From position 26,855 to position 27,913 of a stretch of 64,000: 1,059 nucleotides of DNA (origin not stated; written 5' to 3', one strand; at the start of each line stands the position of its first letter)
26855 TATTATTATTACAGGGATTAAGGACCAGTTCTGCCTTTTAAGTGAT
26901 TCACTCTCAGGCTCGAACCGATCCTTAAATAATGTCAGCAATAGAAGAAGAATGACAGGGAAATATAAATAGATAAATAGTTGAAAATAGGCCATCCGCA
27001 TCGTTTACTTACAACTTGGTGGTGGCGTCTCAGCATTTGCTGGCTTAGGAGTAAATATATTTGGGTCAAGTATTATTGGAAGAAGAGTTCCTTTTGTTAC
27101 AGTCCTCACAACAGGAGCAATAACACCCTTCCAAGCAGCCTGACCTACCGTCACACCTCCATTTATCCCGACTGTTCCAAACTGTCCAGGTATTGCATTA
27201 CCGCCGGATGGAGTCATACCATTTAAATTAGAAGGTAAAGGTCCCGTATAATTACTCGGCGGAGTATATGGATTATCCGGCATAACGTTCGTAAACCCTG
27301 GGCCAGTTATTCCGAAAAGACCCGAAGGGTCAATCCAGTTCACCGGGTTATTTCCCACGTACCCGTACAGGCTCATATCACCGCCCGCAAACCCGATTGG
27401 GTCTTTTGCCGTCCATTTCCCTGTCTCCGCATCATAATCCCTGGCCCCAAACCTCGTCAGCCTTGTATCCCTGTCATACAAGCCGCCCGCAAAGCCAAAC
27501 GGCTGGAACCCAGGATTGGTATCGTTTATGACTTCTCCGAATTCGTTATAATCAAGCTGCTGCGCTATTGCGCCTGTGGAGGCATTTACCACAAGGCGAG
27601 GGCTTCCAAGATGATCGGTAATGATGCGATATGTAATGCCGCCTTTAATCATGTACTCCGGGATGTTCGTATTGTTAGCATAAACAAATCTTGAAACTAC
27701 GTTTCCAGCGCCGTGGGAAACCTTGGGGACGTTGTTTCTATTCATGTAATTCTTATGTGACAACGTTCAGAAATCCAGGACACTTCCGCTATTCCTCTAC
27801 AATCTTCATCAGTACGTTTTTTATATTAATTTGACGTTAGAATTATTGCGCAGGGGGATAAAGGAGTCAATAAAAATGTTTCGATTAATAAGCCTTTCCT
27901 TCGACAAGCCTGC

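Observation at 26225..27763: Orphan RHS C-terminal toxin tip with a CPBP/Abi membrane protease as candidate immunity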

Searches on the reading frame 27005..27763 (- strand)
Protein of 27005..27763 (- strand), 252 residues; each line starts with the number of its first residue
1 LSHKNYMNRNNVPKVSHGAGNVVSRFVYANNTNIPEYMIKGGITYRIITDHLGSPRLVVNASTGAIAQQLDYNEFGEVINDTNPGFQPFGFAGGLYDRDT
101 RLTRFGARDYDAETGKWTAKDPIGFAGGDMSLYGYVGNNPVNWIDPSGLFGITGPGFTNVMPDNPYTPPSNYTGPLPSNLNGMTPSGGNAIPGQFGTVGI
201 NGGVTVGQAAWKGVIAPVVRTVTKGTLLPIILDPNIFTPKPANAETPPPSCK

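Call 3: search_protein_families(library=pfam, proteins=[window:27005-27763:-], max_evalue=0.1)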
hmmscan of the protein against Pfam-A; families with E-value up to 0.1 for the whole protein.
window:27005-27763:- (252 aa): 1 family
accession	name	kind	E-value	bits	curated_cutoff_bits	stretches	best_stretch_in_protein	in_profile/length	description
PF25023.1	TEN_YD-shell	-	1.2e-14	53.8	50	1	26-143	771-893/909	Teneurin YD-shell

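Call 4: search_protein_families(library=ncbifam, proteins=[window:27005-27763:-], max_evalue=0.1)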
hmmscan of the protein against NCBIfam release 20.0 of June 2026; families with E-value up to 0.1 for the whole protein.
window:27005-27763:- (252 aa): 2 families
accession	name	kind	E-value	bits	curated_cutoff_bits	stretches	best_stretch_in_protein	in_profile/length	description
TIGR03696.1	Rhs_assc_core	domain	8.6e-22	77.4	32.5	1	72-149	1-76/76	RHS repeat-associated core domain-containing protein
NF041261.1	RHS_core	equivalog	2.6e-09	35.5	2000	1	49-149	1162-1261/1261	RHS element core protein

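Call 8: find_homologous_proteins(query=window:27005-27763:-)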
Query window:27005-27763:- (252 aa): 6975 proteins with E <= 0.001 among 7461 candidates; the best 120 are listed.
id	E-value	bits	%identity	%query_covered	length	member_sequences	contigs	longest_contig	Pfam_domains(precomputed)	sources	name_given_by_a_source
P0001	1.4e-163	561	100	98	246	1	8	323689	PF25023.2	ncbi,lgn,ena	ncbi:MAG: RHS repeat-associated core domain-containing protein [Deltaproteobacteria bacterium]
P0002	2.2e-69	252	72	52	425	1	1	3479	PF05593.20,PF25023.2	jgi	-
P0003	3.7e-67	245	73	58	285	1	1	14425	PF25023.2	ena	-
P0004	5.2e-67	244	57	80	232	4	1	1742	PF25023.2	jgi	jgi:RHS repeat-associated protein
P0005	2.1e-66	242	73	57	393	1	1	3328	PF05593.20,PF25023.2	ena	-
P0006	2.3e-66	242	71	60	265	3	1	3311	PF25023.2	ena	-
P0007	2.3e-66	242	73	58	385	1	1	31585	PF05593.20,PF25023.2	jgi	jgi:RHS repeat-associated protein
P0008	3.7e-66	242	76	54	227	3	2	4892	PF25023.2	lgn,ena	-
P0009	5.4e-66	241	62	70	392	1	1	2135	PF05593.20,PF25023.2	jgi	-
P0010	5.5e-66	241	72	58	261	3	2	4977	PF25023.2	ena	-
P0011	1.2e-65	240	71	58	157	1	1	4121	PF25023.2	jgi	jgi:RHS repeat-associated protein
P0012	1.3e-65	240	72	58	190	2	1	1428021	PF25023.2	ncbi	-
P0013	1.8e-65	239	72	58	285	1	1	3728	PF25023.2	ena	-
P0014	1.9e-65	239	68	63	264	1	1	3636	PF25023.2,PF22322.2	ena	-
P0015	2.0e-65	239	79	52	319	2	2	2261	PF25023.2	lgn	-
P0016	3.1e-65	238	71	57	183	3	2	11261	PF25023.2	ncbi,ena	-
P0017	3.3e-65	238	66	65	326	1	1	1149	PF25023.2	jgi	jgi:RHS repeat-associated protein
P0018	5.5e-65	238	69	60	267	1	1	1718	PF25023.2,PF22322.2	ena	-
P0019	7.9e-65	237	71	57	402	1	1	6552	PF05593.20,PF25023.2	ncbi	-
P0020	9.0e-65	237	71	55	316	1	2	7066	PF25023.2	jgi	jgi:RHS repeat-associated protein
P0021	9.7e-65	237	50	90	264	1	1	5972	PF25023.2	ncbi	-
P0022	1.1e-64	237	66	62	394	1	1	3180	PF05593.20,PF25023.2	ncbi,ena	-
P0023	2.0e-64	236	74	53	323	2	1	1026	PF05593.20,PF25023.2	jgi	jgi:RHS repeat-associated protein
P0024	2.2e-64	236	61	71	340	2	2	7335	PF25023.2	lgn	-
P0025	2.4e-64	236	74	52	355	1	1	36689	PF05593.20,PF25023.2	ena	-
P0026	3.4e-64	235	65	60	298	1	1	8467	PF00877.26,PF25023.2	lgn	-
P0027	4.1e-64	235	76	52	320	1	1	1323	PF25023.2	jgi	jgi:RHS repeat-associated protein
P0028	6.0e-64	234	63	70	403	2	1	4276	PF05593.20,PF25023.2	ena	-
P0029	6.4e-64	234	69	57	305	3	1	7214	PF25023.2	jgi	-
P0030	8.1e-64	234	68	60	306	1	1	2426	PF25023.2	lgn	-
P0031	8.3e-64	234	71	54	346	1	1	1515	PF05593.20,PF25023.2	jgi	jgi:RHS repeat-associated protein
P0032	9.8e-64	234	74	53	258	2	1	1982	PF00277.24,PF25023.2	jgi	jgi:RHS repeat-associated protein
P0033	1.0e-63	233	69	58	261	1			PF25023.2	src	-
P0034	1.1e-63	233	50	97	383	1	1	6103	PF25023.2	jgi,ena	-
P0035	1.4e-63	233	68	57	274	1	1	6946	PF25023.2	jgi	jgi:RHS repeat-associated protein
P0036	1.4e-63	233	73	52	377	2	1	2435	PF05593.20,PF25023.2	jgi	jgi:RHS repeat-associated protein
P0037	1.7e-63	233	72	57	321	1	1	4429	PF25023.2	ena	-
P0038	3.5e-63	232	72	57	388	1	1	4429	PF05593.20,PF25023.2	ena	-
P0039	3.6e-63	232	73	54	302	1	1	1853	PF25023.2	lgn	-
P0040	3.9e-63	232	69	58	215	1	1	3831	PF00277.24,PF25023.2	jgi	jgi:RHS repeat-associated protein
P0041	4.6e-63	231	75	52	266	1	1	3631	PF25023.2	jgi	jgi:RHS repeat-associated protein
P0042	5.1e-63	231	71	53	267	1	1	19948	PF25023.2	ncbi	-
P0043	5.2e-63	231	77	51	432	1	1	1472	PF05593.20,PF25023.2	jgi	jgi:RHS repeat-associated protein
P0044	5.6e-63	231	74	53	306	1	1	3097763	PF25023.2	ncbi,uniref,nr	ncbi:RHS repeat-associated core domain-containing protein [Desulfurivibrio alkaliphilus]|uniref:RHS 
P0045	6.1e-63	231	67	58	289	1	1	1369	PF25023.2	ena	-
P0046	6.2e-63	231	69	58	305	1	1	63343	PF05593.20,PF25023.2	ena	-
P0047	7.5e-63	231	75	51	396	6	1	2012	PF05593.20,PF25023.2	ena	-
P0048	7.7e-63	231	62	67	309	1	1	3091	PF25023.2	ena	-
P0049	7.8e-63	231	71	58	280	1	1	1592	PF25023.2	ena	-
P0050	8.6e-63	230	71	57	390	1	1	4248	PF05593.20,PF25023.2,PF15533.13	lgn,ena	-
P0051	8.8e-63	230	72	53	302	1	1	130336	PF25023.2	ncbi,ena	-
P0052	9.1e-63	230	66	58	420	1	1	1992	PF05593.20,PF25023.2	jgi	-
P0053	1.1e-62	230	70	57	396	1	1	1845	PF05593.20,PF25023.2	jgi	jgi:RHS repeat-associated protein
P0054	1.3e-62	230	73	54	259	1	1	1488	PF25023.2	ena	-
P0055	1.3e-62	230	71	57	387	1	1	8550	PF05593.20,PF25023.2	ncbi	ncbi:MAG: hypothetical protein E2O38_05885, partial [Proteobacteria bacterium]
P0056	1.4e-62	230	68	58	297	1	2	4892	PF25023.2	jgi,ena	-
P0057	1.4e-62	230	71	54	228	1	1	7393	PF25023.2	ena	-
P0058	1.6e-62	230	66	62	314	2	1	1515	PF25023.2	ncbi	-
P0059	1.6e-62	230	72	54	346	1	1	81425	PF05593.20,PF25023.2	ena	-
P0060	1.7e-62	229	65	57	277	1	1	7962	PF25023.2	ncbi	-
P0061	1.8e-62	229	73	52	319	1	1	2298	PF05593.20,PF25023.2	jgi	jgi:RHS repeat-associated protein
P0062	2.0e-62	229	71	52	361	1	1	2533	PF05593.20,PF25023.2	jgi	jgi:RHS repeat-associated protein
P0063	2.3e-62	229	68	57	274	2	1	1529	PF25023.2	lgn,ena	-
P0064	2.5e-62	229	77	52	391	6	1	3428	PF05593.20,PF25023.2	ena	-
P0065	2.6e-62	229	67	57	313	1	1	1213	PF05593.20,PF25023.2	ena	-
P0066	2.7e-62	229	66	59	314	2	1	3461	PF25023.2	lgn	-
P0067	2.8e-62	229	70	57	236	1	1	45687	PF25023.2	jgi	jgi:RHS repeat-associated protein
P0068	3.3e-62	229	67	58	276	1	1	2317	PF25023.2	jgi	jgi:RHS repeat-associated protein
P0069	3.7e-62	228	59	70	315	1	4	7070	PF25023.2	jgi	jgi:RHS repeat-associated protein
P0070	3.7e-62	228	71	53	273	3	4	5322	PF14891.13,PF25023.2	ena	-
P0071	4.1e-62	228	66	62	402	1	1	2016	PF05593.20,PF25023.2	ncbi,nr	ncbi:MAG: RHS repeat-associated core domain-containing protein, partial [Nitrospirota bacterium]|nr:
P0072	4.3e-62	228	73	53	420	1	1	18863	PF05593.20,PF00277.24,PF25023.2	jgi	jgi:RHS repeat-associated protein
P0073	5.2e-62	228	75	52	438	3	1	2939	PF05593.20,PF25023.2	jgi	jgi:RHS repeat-associated protein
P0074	5.5e-62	228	64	63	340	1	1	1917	PF05593.20,PF25023.2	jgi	-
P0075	5.7e-62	228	64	64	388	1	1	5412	PF05593.20,PF25023.2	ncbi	ncbi:MAG: RHS repeat-associated core domain-containing protein [Pseudomonadota bacterium]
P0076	6.4e-62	228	69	57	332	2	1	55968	PF05593.20,PF25023.2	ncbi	-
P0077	6.5e-62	228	65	59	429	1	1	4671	PF05593.20,PF25023.2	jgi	jgi:RHS repeat-associated protein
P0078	6.7e-62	228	65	64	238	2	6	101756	PF25023.2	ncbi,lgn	-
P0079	6.9e-62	228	72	54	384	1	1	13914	PF04773.19,PF05593.20,PF25023.2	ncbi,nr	ncbi:MAG: RHS repeat-associated core domain-containing protein, partial [Spirochaetota bacterium]|nr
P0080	6.9e-62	227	72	54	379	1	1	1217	PF05593.20,PF25023.2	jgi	jgi:RHS repeat-associated protein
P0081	7.7e-62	227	70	58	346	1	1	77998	PF05593.20,PF25023.2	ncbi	-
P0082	8.6e-62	227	71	54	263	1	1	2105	PF25023.2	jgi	jgi:RHS repeat-associated protein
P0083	8.9e-62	227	71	53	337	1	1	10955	PF05593.20,PF25023.2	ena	-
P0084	9.0e-62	227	73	53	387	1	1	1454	PF05593.20,PF25023.2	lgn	-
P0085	9.1e-62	227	75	52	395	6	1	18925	PF25023.2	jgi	jgi:RHS repeat-associated protein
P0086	9.2e-62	227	67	60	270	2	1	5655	PF25023.2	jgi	-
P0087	9.8e-62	227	64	58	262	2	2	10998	PF25023.2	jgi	jgi:RHS repeat-associated protein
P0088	1.0e-61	227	63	61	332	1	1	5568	PF00545.26,PF25023.2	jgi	jgi:RHS repeat-associated protein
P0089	1.1e-61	227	75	52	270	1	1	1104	PF25023.2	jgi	jgi:RHS repeat-associated protein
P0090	1.1e-61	227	72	53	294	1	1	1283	PF05593.20,PF25023.2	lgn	-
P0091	1.1e-61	227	69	57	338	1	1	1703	PF25023.2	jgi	-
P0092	1.1e-61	227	64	60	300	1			PF25023.2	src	-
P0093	1.2e-61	227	70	54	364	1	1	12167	PF05593.20,PF25023.2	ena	-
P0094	1.2e-61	227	73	52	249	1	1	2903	PF25023.2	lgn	-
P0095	1.3e-61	227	76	52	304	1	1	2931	PF25023.2,PF18925.6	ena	-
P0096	1.3e-61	227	65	60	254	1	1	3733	PF25023.2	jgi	jgi:RHS repeat-associated protein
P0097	1.4e-61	227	74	53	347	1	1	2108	PF25023.2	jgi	jgi:RHS repeat-associated protein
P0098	1.6e-61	226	73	52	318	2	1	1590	PF25023.2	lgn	-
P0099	1.6e-61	226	67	62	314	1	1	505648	PF05593.20,PF25023.2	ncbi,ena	-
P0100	1.6e-61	226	68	58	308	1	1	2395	PF15607.12,PF25023.2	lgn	-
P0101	1.6e-61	226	64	60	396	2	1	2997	PF05593.20,PF25023.2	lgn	-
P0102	1.7e-61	226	68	57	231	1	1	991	PF25023.2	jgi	jgi:RHS repeat-associated protein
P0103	1.8e-61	226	73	52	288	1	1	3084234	PF25023.2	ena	-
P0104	2.0e-61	226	69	57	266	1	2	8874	PF25023.2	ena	-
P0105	2.1e-61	226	75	50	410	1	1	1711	PF05593.20,PF25023.2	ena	-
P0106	2.1e-61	226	73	52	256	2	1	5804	PF25023.2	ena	-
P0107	2.1e-61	226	65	60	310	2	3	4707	PF25023.2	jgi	jgi:RHS repeat-associated protein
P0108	2.2e-61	226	66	59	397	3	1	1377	PF05593.20,PF25023.2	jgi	-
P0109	2.4e-61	226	52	81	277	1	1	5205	PF25023.2,PF13699.12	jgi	jgi:RHS repeat-associated protein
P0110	2.6e-61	226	66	57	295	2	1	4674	PF13539.12,PF25023.2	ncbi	-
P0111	2.6e-61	226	74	52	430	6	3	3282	PF05593.20,PF25023.2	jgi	jgi:RHS repeat-associated protein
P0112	2.7e-61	226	71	52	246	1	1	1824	PF25023.2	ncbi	ncbi:MAG: RHS repeat-associated core domain-containing protein, partial [Verrucomicrobia bacterium]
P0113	2.7e-61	226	72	55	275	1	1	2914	PF25023.2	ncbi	ncbi:MAG: RHS repeat-associated core domain-containing protein, partial [Candidatus Binatia bacteriu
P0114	2.8e-61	225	64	60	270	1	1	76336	PF25023.2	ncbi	-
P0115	2.9e-61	225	65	58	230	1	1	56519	PF25023.2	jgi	jgi:RHS repeat-associated protein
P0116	3.2e-61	225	67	58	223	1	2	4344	PF25023.2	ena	-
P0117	3.3e-61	225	69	57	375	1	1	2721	PF05593.20,PF25023.2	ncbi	-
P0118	3.7e-61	225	64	60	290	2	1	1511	PF25023.2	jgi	-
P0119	3.9e-61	225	71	54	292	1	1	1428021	PF25023.2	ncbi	-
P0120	4.0e-61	225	72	52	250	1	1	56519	PF25023.2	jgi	jgi:RHS repeat-associated protein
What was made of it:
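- On Orphan rhs toxin/immunity cassette: The best non-self core in 5.8e9 proteins is 72-79% identical (call 8).
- No rhs with a matching core was found for this organism (call 8). No full-length rhs partner was found (call 8).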

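Call 11: find_encoding_contigs(protein=P0001, flank=10000, max_places=8)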
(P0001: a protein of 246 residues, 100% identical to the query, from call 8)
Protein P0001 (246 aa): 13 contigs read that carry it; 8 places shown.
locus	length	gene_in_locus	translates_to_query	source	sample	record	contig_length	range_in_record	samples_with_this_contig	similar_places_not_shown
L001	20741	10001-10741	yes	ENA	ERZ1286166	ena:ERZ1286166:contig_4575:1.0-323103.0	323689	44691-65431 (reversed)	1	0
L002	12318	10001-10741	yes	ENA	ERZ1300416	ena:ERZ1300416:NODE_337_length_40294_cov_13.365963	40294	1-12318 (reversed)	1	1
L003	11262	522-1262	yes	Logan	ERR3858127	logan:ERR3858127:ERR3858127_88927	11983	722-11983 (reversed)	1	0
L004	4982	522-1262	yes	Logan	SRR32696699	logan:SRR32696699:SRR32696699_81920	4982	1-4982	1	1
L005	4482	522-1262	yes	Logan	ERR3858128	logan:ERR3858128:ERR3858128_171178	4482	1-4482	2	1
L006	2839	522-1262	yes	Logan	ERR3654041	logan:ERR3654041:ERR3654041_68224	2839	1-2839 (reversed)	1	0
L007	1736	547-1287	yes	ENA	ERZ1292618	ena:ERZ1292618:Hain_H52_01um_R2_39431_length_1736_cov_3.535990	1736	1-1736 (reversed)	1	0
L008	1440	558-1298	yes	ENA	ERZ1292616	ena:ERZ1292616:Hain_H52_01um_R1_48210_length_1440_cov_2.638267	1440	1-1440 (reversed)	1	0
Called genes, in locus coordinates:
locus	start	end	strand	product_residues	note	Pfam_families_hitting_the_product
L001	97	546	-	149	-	PF00011:HSP20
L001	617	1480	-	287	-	PF00483:NTP_transferase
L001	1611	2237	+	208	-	PF12390:Se-cys_synth_N, PF03841:SelA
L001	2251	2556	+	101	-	PF03841:SelA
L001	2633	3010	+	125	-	PF03841:SelA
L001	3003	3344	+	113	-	PF07238:PilZ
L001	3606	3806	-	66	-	-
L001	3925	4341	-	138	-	PF02472:ExbD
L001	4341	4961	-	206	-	PF01618:MotA_ExbB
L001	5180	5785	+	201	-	PF06103:DUF948, PF12732:YtxH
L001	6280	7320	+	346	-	PF08240:ADH_N, PF00107:ADH_zinc_N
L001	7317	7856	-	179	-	PF02629:CoA_binding (weak), PF13380:CoA_binding_2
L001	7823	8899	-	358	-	PF00155:Aminotran_1_2 (weak), PF01041:DegT_DnrJ_EryC1 (weak), PF01053:Cys_Met_Meta_PP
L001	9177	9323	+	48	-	-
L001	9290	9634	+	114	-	PF01909:NTP_transf_2, PF18765:Polbeta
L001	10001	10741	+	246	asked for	PF25023:TEN_YD-shell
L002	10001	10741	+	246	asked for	PF25023:TEN_YD-shell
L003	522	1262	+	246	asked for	PF25023:TEN_YD-shell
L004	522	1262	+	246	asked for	PF25023:TEN_YD-shell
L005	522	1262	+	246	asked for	PF25023:TEN_YD-shell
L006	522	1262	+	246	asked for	PF25023:TEN_YD-shell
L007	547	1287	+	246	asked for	PF25023:TEN_YD-shell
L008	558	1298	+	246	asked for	PF25023:TEN_YD-shell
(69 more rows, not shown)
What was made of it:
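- Checked: It is 252 aa from a TTG; gene callers use the ATG at 27745, giving 246 aa (P0001, calls 8 and 11).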

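Call 72: search_protein_families(library=padloc, proteins=[window:27005-27763:-], max_evalue=0.01)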
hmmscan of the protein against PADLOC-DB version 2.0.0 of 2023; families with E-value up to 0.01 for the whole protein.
window:27005-27763:- (252 aa): 0 families
